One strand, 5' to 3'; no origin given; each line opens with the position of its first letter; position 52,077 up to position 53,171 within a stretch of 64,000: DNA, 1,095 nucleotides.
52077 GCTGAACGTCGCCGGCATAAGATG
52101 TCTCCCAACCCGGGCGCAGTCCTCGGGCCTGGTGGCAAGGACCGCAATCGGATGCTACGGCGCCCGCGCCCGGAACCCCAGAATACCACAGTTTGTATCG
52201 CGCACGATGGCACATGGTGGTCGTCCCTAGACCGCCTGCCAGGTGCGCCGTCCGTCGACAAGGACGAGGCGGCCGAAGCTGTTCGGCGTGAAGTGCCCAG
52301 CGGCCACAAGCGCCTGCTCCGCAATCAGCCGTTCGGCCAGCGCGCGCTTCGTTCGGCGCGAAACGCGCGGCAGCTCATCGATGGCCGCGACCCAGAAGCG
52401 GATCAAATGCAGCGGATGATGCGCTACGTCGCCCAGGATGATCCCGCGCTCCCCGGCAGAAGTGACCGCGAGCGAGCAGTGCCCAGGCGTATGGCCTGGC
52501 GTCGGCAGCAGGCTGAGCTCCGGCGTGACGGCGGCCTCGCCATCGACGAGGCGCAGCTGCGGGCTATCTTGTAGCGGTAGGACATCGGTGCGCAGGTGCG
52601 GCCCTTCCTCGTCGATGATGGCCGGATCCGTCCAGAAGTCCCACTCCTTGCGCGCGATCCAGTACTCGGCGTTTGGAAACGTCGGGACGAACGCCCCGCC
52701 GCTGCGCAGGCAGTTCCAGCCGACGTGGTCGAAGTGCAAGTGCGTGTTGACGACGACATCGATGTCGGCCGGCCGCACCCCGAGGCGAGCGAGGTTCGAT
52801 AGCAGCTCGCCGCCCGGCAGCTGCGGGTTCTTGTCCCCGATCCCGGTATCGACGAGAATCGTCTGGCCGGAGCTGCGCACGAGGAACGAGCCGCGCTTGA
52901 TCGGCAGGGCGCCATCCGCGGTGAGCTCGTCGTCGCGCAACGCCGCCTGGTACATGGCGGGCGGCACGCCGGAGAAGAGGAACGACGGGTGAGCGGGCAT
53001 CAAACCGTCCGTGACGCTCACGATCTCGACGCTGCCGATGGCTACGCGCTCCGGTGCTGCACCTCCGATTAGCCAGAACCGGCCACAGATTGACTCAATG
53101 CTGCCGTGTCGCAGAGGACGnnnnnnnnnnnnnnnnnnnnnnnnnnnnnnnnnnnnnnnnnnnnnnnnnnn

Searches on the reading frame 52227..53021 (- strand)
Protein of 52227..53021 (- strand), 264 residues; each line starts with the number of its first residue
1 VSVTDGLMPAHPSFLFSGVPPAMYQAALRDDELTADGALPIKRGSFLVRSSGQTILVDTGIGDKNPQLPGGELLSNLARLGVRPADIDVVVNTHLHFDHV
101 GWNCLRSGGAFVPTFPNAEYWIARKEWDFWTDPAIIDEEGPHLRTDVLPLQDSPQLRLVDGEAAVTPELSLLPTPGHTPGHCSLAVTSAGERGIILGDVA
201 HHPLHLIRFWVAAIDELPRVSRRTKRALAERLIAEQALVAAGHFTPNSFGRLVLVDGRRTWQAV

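Call 58: search_protein_families(library=pfam, proteins=[window:52227-53021:-], max_evalue=0.001)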
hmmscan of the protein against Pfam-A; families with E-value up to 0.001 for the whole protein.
window:52227-53021:- (264 aa): 2 families
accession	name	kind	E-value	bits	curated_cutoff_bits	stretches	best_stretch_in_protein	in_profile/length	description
PF00753.33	Lactamase_B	-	3.3e-22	79.8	22.7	1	45-201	8-152/196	Metallo-beta-lactamase superfamily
PF12706.13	Lactamase_B_2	-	2.1e-06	27.9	27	1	54-215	2-158/200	Beta-lactamase superfamily domain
